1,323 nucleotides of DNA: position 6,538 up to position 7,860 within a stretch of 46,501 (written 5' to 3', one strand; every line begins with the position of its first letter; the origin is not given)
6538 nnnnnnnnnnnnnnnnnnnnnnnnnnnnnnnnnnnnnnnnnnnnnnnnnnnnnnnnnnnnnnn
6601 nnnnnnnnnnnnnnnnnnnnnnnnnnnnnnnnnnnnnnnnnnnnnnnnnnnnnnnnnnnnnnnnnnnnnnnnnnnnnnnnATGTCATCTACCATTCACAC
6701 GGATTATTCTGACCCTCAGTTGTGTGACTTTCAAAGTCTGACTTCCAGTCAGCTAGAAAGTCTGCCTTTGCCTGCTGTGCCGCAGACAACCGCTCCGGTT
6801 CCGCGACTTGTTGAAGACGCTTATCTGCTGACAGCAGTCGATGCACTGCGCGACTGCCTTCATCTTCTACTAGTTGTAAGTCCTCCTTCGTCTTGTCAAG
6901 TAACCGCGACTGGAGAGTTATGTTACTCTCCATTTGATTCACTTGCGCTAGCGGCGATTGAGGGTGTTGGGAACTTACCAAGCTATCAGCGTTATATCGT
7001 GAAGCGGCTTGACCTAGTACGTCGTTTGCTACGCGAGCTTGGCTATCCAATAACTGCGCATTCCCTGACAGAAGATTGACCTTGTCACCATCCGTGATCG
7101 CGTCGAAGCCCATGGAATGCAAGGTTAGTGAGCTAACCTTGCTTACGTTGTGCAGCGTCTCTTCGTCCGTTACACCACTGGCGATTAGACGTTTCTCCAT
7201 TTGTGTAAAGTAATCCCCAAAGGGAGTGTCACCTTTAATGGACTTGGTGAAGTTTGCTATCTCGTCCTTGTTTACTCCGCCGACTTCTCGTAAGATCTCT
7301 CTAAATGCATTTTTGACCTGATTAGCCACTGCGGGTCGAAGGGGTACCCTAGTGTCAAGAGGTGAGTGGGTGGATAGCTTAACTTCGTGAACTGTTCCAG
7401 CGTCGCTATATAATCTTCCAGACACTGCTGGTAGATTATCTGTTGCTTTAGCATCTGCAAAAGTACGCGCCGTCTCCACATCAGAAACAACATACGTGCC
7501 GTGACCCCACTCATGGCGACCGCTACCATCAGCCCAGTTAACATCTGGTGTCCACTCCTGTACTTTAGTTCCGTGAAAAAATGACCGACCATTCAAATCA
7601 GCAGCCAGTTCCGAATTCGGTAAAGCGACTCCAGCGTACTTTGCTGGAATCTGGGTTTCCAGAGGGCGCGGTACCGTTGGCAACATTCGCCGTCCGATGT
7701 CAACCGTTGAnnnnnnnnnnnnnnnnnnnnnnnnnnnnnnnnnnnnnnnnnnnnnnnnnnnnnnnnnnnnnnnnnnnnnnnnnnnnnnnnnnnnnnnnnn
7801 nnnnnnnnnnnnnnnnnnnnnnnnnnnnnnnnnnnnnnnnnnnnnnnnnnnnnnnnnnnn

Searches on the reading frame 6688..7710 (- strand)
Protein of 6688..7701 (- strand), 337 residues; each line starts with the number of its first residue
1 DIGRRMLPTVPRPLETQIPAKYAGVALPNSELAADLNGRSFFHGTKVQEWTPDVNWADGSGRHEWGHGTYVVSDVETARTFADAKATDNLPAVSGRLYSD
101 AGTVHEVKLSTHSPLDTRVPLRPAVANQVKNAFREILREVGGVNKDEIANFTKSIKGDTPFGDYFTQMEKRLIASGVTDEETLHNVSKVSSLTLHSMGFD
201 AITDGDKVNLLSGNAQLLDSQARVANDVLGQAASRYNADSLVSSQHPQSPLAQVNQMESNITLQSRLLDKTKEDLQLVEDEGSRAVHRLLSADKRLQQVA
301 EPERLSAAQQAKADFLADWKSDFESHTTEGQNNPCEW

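Call 7: search_protein_families(library=pfam, proteins=[window:6688-7701:-], max_evalue=10)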
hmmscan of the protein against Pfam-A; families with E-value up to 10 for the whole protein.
window:6688-7701:- (337 aa): 0 families

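Call 8: search_protein_families(library=ncbifam, proteins=[window:6688-7701:-], max_evalue=10)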
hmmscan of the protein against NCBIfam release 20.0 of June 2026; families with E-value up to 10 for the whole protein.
window:6688-7701:- (337 aa): 0 families

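Call 10: search_solved_structures(query=window:6688-7701:-, max_evalue=10)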
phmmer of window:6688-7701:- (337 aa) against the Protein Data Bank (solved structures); distinct sequences matched with E-value up to 10: 1.
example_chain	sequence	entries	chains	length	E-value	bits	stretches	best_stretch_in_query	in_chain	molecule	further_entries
9k3a_B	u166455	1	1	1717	8.1e-17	64.8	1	35-336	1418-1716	Tail protein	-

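Call 19: find_homologous_proteins(query=window:6688-7701:-, max_evalue=0.001)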
Query window:6688-7701:-: 2816 candidates shared short words with the query, none scored E <= 0.001.

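Call 32: predict_structure(protein=window:6688-7701:-)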
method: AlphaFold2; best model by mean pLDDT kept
length: 337 residues; sequences in the alignment: 1
mean_pLDDT: 43.8   pTM: 0.23
mean pLDDT of the five models: 43.8, 41.7, 40.4, 38.1, 35.1
residues with pLDDT >= 90: 0; 70-90: 10; 50-70: 102; < 50: 225
segments of 3 or more residues with pLDDT < 50: 1-126, 140-142, 157-162, 174-229, 234-236, 238-247, 282-290, 334-337
pLDDT, mean of each block of 10 residues (from residue 1): 32 29 28 32 29 30 29 38 36 31 29 34 47 53 52 49 51 48 45 36 37 38 47 49 48 56 56 51 46 53 60 74 63 50
secondary structure, 60 per line:
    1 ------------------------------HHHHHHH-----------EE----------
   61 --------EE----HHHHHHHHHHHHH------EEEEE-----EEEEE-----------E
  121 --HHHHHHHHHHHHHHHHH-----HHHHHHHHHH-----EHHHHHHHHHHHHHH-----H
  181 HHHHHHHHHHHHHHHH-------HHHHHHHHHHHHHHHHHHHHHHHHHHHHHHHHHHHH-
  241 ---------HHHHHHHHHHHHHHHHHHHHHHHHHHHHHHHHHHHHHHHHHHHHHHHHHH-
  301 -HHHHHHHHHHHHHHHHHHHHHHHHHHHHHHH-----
elements in order: H31-37 H75-87 E94-98 E104-108 H123-139 H145-154 H161-174 H180-196 H204-239 H250-299 H302-332

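Call 33: search_solved_structures(query=A1, max_evalue=10)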
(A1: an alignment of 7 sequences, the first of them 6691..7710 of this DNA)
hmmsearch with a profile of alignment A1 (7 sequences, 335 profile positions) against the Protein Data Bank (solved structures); distinct sequences matched with E-value up to 10: 5.
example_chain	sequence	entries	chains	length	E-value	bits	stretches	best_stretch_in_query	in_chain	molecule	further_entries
9k3a_B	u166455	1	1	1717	8.7e-123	413.2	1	1-335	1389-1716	Tail protein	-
6eri_BT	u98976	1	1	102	0.019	17.6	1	115-179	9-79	30S ribosomal protein S20, chloroplastic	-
5x8p_t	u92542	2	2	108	0.024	17.3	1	116-179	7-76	protein S20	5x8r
5mmj_t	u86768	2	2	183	0.037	16.7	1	113-177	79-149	plastid ribosomal protein bS20c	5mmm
6nfe_A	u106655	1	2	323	0.96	12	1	188-243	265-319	Ribose-phosphate pyrophosphokinase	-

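Call 34: search_protein_representatives(protein=window:6688-7701:-)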
Query: 337 residues. Proteins with E-value up to 0.001 (for the whole library): 110; up to 1e-10: 47; up to 1e-30: 3. The best 110 are listed.
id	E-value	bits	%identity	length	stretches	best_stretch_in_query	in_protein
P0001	2.5e-220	746.6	100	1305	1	1-337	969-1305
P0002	3.9e-34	134.9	32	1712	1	34-337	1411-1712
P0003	5.2e-34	134.5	37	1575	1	30-336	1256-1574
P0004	4.9e-24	101.7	33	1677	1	31-313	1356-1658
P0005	3.1e-23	99.1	28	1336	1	29-324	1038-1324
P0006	3.4e-21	92.4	30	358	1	31-314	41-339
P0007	2.5e-20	89.5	28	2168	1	34-313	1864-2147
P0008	6.8e-19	84.8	27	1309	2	1-204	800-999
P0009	4.1e-18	82.2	28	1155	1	24-336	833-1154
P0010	5.1e-17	78.7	29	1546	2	1-204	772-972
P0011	6.3e-17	78.4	28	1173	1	32-312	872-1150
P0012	8.2e-17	78.0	28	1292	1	31-306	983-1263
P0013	1.9e-16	76.8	26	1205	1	2-306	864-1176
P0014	6.0e-16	75.1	26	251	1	86-320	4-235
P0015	8.0e-16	74.7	29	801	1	1-275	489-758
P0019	4.4e-15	72.3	28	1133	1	1-308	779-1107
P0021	5.8e-15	71.9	30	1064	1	29-304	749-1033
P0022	6.3e-15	71.8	28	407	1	1-323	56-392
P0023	1.3e-14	70.8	26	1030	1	29-335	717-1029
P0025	4.7e-14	68.9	28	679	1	30-306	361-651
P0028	2.4e-13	66.6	32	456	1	31-273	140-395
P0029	2.6e-13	66.5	29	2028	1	25-307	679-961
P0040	1.3e-11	60.9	29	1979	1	23-281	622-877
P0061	3.3e-08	49.7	27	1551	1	30-279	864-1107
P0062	3.5e-08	49.6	27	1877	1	31-281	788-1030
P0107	2.2e-04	37.2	26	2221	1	11-276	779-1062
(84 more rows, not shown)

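Call 35: search_protein_families(library=pfam, proteins=[P0029, P0040, P0062, P0107, P0061], max_evalue=0.01)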
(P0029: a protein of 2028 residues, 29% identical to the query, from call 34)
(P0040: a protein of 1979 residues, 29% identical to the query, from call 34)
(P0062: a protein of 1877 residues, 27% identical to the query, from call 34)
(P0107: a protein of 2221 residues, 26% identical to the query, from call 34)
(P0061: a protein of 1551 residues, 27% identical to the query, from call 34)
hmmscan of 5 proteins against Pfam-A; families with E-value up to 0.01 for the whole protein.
P0029 (2028 aa): 0 families

P0040 (1979 aa): 0 families

P0062 (1877 aa): 2 families
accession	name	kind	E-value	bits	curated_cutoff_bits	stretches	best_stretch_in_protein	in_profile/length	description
PF24224.1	DUF7440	-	0.00022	21.8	25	1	1497-1532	73-105/110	Family of unknown function (DUF7440)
PF07498.18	Rho_N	-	0.0042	17.4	24.9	0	1501-1537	2-41/43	Rho termination factor, N-terminal domain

P0107 (2221 aa): 0 families

P0061 (1551 aa): 0 families

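Call 42: find_homologous_proteins(query=A2, max_evalue=0.00001)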
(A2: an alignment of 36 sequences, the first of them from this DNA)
Query A2 (36 sequences) (313 aa, profile of the alignment): 1 proteins with E <= 0.00001 among 8000 candidates.
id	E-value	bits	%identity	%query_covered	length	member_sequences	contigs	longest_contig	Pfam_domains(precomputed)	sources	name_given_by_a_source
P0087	4.6e-61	225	23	82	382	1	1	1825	-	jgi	jgi:tellurite resistance protein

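Call 44: search_protein_families(library=pfam, alignment_id=A2, max_evalue=10)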
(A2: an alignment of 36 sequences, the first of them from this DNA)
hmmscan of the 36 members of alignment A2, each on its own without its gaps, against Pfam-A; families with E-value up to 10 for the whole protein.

A. member 1, seq(313 aa): 0 families

B. families by the number of members that match (of 36 scanned): 86 families (the first 25 are shown)
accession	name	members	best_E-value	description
PF18760.7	ART-PolyVal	19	1.5e-08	ADP-Ribosyltransferase in polyvalent proteins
PF13151.12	DUF3990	12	0.00024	Protein of unknown function (DUF3990)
PF06419.17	COG6_N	1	0.00064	Conserved oligomeric complex COG6, N-terminal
PF14053.11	DUF4248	1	0.0048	Domain of unknown function (DUF4248)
PF01923.23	Cob_adeno_trans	1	0.0061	Cobalamin adenosyltransferase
PF06705.16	SF-assemblin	1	0.0079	SF-assemblin/beta giardin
PF17189.10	Glyco_hydro_30C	1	0.0095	Glycosyl hydrolase family 30 beta sandwich domain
PF09370.16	PEP_hydrolase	1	0.014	Phosphoenolpyruvate hydrolase-like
PF01472.26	PUA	1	0.014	PUA domain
PF20070.4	DUF6466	1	0.014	Family of unknown function (DUF6466)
PF22695.2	EST1-like_DNA_bind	1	0.017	EST1-like DNA-binding domain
PF19111.5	DUF5798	1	0.022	Family of unknown function (DUF5798)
PF23421.1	DUF7109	1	0.023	Family of unknown function (DUF7109)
PF00333.26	Ribosomal_S5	1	0.025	Ribosomal protein S5, N-terminal domain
PF10241.14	KxDL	1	0.026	Uncharacterized conserved protein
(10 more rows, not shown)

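Call 45: search_protein_families(library=pfam, proteins=[P0006, P0009, P0012, P0013, P0019, P0021, P0023, P0025, P0022, P0028], max_evalue=0.1)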
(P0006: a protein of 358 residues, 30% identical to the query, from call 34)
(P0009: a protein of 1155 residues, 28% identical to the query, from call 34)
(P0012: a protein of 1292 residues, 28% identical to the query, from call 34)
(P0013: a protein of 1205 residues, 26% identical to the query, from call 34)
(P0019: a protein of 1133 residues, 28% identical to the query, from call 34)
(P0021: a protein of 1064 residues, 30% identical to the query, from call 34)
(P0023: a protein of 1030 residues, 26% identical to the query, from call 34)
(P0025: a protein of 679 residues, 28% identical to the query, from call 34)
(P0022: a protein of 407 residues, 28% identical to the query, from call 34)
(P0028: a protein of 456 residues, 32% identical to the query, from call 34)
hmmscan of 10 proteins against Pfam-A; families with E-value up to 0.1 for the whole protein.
P0006 (358 aa): 2 families
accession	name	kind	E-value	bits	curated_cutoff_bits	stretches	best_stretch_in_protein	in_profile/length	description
PF18760.7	ART-PolyVal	-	8.3e-05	23.8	31.2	1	50-128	8-66/140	ADP-Ribosyltransferase in polyvalent proteins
PF13151.12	DUF3990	-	0.00035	20.7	32.2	1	51-97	3-46/152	Protein of unknown function (DUF3990)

P0009 (1155 aa): 0 families

P0012 (1292 aa): 1 family
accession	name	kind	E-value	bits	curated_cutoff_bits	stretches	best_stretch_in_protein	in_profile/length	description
PF18760.7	ART-PolyVal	-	0.017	16.3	31.2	1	992-1173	8-132/140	ADP-Ribosyltransferase in polyvalent proteins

P0013 (1205 aa): 1 family
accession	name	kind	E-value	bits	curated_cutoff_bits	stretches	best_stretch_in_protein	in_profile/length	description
PF18760.7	ART-PolyVal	-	0.0012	20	31.2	1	901-1080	8-129/140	ADP-Ribosyltransferase in polyvalent proteins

P0019 (1133 aa): 1 family
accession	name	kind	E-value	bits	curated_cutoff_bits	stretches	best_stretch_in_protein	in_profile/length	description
PF19111.5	DUF5798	-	0.092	13.4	27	1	1048-1091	19-65/89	Family of unknown function (DUF5798)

P0021 (1064 aa): 2 families
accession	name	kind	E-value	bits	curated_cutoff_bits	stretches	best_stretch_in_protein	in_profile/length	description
PF13151.12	DUF3990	-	0.033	14.3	32.2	1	760-810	2-47/152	Protein of unknown function (DUF3990)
PF15387.11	DUF4611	-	0.085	13.5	32.1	0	981-1025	34-78/96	Domain of unknown function (DUF4611)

P0023 (1030 aa): 2 families
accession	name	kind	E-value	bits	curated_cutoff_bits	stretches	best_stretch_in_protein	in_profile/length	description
PF18760.7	ART-PolyVal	-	0.00093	20.4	31.2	1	728-835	8-97/140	ADP-Ribosyltransferase in polyvalent proteins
PF22695.2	EST1-like_DNA_bind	-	0.088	12.2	27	0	927-983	104-160/364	EST1-like DNA-binding domain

P0025 (679 aa): 3 families
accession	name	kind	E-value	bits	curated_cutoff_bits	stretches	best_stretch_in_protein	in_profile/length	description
PF18760.7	ART-PolyVal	-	0.00042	21.5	31.2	1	371-534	8-114/140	ADP-Ribosyltransferase in polyvalent proteins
PF06419.17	COG6_N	-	0.0038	17.8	27.4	0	597-656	5-64/114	Conserved oligomeric complex COG6, N-terminal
PF21278.2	YlmH_1st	-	0.055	14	27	0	567-598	29-60/65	YlmH, N-terminal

P0022 (407 aa): 3 families
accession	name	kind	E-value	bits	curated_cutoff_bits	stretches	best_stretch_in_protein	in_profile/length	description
PF18760.7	ART-PolyVal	-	0.0073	17.5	31.2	1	99-221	9-114/140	ADP-Ribosyltransferase in polyvalent proteins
PF20875.2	SidC_C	-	0.035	14.9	27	0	173-231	62-114/123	SidC, C-terminal domain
PF08192.17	Peptidase_S64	-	0.066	12.1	23.6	0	302-395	66-159/692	Peptidase family S64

P0028 (456 aa): 3 families
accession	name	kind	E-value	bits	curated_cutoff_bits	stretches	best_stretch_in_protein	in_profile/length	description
PF18760.7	ART-PolyVal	-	1.6e-05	26.2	31.2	1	148-272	7-111/140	ADP-Ribosyltransferase in polyvalent proteins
PF03496.20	ADPrib_exo_Tox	-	0.02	14.7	23.4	1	8-80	46-137/196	ADP-ribosyltransferase exoenzyme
PF23562.2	AMP-binding_C_3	-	0.078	13.8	20.8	0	248-315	56-123/124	AMP-binding enzyme C-terminal domain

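Call 50: predict_structure(alignment_id=A2)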
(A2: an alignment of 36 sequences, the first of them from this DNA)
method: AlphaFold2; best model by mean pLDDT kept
length: 313 residues; sequences in the alignment: 36
mean_pLDDT: 91.1   pTM: 0.80
mean pLDDT of the five models: 91.1, 90.3, 89.9, 89.3, 88.2
residues with pLDDT >= 90: 224; 70-90: 75; 50-70: 13; < 50: 1
segments of 3 or more residues with pLDDT < 50: none
pLDDT, mean of each block of 10 residues (from residue 1): 79 97 92 91 97 97 89 93 96 93 88 83 85 88 92 91 93 95 94 82 93 98 96 97 96 96 95 93 95 93 66 55
secondary structure, 60 per line:
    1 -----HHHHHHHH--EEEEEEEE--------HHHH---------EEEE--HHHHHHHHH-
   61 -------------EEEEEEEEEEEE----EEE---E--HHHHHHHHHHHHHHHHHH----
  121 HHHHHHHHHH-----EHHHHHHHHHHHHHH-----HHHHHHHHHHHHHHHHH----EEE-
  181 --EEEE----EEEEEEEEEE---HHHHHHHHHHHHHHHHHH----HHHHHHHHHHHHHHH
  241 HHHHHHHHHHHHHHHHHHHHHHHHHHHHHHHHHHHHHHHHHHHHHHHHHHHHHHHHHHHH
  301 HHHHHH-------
elements in order: H6-13 E16-23 H32-35 E45-48 H51-59 E74-85 E90-92 H99-116 H121-130 H137-150 H156-172 E177-179 E183-186 E191-200 H204-221 H226-306

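Call 54: fold_search(model_id=the predicted structure, library=pdb)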
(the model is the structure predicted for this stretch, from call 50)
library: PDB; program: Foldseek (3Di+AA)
matches with E <= 10: 372; with E <= 0.001: 1
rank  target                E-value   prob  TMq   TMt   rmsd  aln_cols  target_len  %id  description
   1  9k3a_B                1.4e-17  1.00  0.75  0.24   4.0       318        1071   24  Cyanophage A4 pre-ejectosome with C1 symmetry (released 2025-04-09)
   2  5v6b_A                1.1e-01  0.14  0.15  0.18  20.9       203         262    9  Crystal structure of GIPC1 (released 2017-05-31)
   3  1tox_A                1.3e-01  0.15  0.18  0.13  12.4       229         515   12  DIPHTHERIA TOXIN DIMER COMPLEXED WITH NAD (released 1996-06-10)
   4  5iz2_B                1.5e-01  0.14  0.11  0.23  16.6       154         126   15  Crystal structure of the N. clavipes spidroin NTD at pH 6.5 (released 2016-07-27)
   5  4tx5_A                2.0e-01  0.13  0.11  0.19  25.5       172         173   10  Crystal structure of Smac-DIABLO (in space group P65) (released 2015-07-15)
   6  6ls3_A                3.7e-01  0.07  0.11  0.19  18.8       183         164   11  cubic-shaped crystal of TmFtn mutant-T4FY stimulated by Mg (released 2021-01-20)
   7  8swz_B                4.4e-01  0.21  0.17  0.22   7.0       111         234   15  PARP4 ART domain bound to EB47 (released 2023-11-08)
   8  1s3q_G                4.4e-01  0.08  0.12  0.20  19.9       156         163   13  Crystal structures of a novel open pore ferritin from the hyperthermophilic Archaeon Archaeoglobus fulgidus (released 2005-04-12)
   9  6jx6_C                4.4e-01  0.04  0.09  0.14  21.6       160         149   14  Tetrameric form of Smac (released 2019-12-04)
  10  2qqy                  4.7e-01  0.08  0.12  0.22  19.8       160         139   12  Crystal structure of ferritin like, diiron-carboxylate proteins from Bacillus anthracis str. Ames (released 2007-08-14)
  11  7vkv_MODEL_1_X        5.3e-01  0.25  0.16  0.34   5.6        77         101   12  NMR structure of the zeta-subunit of the F1F0-ATPase from Sinorhizobium meliloti (released 2021-10-13)
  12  9avb_B                5.6e-01  0.14  0.12  0.29  13.2       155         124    7  Fis1 Wild type (released 2025-05-21)
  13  9iig_M                5.6e-01  0.08  0.14  0.23  16.6       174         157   13  Cryo-EM structure of hetero-bacterioferritin SoBfr12 from Shewanella oneidensis (released 2025-04-30)
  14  9pfo_A                5.6e-01  0.06  0.10  0.18  16.3       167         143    8  Structure of POU2F3 POU domains bound to coactivator OCA-T2 and DNA (2.1 angstrom resolution) (released 2025-10-01)
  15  4to9_A                6.0e-01  0.08  0.12  0.20  18.1       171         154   10  2.0A resolution structure of BfrB (N148L) from Pseudomonas aeruginosa (released 2015-02-11)
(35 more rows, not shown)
